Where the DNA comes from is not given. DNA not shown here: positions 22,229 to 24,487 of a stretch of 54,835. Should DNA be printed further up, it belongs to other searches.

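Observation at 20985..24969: HydBC/NuoEF-type flavin module in an operon with a ferredoxin::FrhB fusion: candidate NAD(P)H/ferredoxin-linked F420 oxidoreductase, possibly electron-bifurcating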

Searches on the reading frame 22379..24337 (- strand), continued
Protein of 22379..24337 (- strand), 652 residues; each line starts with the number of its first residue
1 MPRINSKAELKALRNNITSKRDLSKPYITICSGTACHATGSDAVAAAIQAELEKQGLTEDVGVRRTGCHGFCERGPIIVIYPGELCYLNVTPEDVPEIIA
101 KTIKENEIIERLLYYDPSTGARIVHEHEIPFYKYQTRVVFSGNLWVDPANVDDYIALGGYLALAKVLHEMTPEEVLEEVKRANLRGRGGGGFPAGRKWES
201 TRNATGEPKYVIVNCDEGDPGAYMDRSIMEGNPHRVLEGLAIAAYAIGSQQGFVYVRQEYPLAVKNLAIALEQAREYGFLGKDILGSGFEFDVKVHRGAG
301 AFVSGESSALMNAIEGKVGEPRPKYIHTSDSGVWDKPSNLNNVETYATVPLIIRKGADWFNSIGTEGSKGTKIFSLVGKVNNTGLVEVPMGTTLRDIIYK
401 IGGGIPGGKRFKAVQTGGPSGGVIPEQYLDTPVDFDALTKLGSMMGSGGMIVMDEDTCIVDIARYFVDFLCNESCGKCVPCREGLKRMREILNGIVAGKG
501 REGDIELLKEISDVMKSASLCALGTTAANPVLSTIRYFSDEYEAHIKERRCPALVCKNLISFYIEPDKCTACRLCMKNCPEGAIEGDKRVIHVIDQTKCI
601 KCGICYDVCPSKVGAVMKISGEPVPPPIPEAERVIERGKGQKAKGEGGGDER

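Call 29: search_solved_structures(query=window:22379-24337:-, max_evalue=1e-190, show_alignments=5)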
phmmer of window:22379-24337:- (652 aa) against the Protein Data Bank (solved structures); distinct sequences matched with E-value up to 1e-190: 9.
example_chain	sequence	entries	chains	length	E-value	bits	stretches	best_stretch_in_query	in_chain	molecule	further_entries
7t2r_B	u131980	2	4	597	1.2e-230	771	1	25-616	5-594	NiFe hydrogenase subunit B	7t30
9mqx_B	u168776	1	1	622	5.9e-229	765.3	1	20-612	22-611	NADH:ubiquinone oxidoreductase, NADH-binding (51 kD) subunit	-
8a6t_B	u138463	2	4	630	1.1e-224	751.2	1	3-614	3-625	Electron bifurcating hydrogenase subunit HydB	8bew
7q4v_B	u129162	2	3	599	8.9e-223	744.9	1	26-611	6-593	Iron hydrogenase HydB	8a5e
9bov_B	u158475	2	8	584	6.4e-205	685.9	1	32-610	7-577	NADH dehydrogenase (Quinone)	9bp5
9n5u_B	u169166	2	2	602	3.3e-196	657.1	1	37-610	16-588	NfnB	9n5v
7q4w_B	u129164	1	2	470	6.8e-196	656.1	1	150-611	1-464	Iron hydrogenase HydB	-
8oh5_B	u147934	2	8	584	4.2e-194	650.2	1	36-610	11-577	NAD-reducing hydrogenase subunit HoxF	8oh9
7p5h_B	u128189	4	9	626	4.6e-192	643.4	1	20-613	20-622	Fe-hydrogenase, subunit beta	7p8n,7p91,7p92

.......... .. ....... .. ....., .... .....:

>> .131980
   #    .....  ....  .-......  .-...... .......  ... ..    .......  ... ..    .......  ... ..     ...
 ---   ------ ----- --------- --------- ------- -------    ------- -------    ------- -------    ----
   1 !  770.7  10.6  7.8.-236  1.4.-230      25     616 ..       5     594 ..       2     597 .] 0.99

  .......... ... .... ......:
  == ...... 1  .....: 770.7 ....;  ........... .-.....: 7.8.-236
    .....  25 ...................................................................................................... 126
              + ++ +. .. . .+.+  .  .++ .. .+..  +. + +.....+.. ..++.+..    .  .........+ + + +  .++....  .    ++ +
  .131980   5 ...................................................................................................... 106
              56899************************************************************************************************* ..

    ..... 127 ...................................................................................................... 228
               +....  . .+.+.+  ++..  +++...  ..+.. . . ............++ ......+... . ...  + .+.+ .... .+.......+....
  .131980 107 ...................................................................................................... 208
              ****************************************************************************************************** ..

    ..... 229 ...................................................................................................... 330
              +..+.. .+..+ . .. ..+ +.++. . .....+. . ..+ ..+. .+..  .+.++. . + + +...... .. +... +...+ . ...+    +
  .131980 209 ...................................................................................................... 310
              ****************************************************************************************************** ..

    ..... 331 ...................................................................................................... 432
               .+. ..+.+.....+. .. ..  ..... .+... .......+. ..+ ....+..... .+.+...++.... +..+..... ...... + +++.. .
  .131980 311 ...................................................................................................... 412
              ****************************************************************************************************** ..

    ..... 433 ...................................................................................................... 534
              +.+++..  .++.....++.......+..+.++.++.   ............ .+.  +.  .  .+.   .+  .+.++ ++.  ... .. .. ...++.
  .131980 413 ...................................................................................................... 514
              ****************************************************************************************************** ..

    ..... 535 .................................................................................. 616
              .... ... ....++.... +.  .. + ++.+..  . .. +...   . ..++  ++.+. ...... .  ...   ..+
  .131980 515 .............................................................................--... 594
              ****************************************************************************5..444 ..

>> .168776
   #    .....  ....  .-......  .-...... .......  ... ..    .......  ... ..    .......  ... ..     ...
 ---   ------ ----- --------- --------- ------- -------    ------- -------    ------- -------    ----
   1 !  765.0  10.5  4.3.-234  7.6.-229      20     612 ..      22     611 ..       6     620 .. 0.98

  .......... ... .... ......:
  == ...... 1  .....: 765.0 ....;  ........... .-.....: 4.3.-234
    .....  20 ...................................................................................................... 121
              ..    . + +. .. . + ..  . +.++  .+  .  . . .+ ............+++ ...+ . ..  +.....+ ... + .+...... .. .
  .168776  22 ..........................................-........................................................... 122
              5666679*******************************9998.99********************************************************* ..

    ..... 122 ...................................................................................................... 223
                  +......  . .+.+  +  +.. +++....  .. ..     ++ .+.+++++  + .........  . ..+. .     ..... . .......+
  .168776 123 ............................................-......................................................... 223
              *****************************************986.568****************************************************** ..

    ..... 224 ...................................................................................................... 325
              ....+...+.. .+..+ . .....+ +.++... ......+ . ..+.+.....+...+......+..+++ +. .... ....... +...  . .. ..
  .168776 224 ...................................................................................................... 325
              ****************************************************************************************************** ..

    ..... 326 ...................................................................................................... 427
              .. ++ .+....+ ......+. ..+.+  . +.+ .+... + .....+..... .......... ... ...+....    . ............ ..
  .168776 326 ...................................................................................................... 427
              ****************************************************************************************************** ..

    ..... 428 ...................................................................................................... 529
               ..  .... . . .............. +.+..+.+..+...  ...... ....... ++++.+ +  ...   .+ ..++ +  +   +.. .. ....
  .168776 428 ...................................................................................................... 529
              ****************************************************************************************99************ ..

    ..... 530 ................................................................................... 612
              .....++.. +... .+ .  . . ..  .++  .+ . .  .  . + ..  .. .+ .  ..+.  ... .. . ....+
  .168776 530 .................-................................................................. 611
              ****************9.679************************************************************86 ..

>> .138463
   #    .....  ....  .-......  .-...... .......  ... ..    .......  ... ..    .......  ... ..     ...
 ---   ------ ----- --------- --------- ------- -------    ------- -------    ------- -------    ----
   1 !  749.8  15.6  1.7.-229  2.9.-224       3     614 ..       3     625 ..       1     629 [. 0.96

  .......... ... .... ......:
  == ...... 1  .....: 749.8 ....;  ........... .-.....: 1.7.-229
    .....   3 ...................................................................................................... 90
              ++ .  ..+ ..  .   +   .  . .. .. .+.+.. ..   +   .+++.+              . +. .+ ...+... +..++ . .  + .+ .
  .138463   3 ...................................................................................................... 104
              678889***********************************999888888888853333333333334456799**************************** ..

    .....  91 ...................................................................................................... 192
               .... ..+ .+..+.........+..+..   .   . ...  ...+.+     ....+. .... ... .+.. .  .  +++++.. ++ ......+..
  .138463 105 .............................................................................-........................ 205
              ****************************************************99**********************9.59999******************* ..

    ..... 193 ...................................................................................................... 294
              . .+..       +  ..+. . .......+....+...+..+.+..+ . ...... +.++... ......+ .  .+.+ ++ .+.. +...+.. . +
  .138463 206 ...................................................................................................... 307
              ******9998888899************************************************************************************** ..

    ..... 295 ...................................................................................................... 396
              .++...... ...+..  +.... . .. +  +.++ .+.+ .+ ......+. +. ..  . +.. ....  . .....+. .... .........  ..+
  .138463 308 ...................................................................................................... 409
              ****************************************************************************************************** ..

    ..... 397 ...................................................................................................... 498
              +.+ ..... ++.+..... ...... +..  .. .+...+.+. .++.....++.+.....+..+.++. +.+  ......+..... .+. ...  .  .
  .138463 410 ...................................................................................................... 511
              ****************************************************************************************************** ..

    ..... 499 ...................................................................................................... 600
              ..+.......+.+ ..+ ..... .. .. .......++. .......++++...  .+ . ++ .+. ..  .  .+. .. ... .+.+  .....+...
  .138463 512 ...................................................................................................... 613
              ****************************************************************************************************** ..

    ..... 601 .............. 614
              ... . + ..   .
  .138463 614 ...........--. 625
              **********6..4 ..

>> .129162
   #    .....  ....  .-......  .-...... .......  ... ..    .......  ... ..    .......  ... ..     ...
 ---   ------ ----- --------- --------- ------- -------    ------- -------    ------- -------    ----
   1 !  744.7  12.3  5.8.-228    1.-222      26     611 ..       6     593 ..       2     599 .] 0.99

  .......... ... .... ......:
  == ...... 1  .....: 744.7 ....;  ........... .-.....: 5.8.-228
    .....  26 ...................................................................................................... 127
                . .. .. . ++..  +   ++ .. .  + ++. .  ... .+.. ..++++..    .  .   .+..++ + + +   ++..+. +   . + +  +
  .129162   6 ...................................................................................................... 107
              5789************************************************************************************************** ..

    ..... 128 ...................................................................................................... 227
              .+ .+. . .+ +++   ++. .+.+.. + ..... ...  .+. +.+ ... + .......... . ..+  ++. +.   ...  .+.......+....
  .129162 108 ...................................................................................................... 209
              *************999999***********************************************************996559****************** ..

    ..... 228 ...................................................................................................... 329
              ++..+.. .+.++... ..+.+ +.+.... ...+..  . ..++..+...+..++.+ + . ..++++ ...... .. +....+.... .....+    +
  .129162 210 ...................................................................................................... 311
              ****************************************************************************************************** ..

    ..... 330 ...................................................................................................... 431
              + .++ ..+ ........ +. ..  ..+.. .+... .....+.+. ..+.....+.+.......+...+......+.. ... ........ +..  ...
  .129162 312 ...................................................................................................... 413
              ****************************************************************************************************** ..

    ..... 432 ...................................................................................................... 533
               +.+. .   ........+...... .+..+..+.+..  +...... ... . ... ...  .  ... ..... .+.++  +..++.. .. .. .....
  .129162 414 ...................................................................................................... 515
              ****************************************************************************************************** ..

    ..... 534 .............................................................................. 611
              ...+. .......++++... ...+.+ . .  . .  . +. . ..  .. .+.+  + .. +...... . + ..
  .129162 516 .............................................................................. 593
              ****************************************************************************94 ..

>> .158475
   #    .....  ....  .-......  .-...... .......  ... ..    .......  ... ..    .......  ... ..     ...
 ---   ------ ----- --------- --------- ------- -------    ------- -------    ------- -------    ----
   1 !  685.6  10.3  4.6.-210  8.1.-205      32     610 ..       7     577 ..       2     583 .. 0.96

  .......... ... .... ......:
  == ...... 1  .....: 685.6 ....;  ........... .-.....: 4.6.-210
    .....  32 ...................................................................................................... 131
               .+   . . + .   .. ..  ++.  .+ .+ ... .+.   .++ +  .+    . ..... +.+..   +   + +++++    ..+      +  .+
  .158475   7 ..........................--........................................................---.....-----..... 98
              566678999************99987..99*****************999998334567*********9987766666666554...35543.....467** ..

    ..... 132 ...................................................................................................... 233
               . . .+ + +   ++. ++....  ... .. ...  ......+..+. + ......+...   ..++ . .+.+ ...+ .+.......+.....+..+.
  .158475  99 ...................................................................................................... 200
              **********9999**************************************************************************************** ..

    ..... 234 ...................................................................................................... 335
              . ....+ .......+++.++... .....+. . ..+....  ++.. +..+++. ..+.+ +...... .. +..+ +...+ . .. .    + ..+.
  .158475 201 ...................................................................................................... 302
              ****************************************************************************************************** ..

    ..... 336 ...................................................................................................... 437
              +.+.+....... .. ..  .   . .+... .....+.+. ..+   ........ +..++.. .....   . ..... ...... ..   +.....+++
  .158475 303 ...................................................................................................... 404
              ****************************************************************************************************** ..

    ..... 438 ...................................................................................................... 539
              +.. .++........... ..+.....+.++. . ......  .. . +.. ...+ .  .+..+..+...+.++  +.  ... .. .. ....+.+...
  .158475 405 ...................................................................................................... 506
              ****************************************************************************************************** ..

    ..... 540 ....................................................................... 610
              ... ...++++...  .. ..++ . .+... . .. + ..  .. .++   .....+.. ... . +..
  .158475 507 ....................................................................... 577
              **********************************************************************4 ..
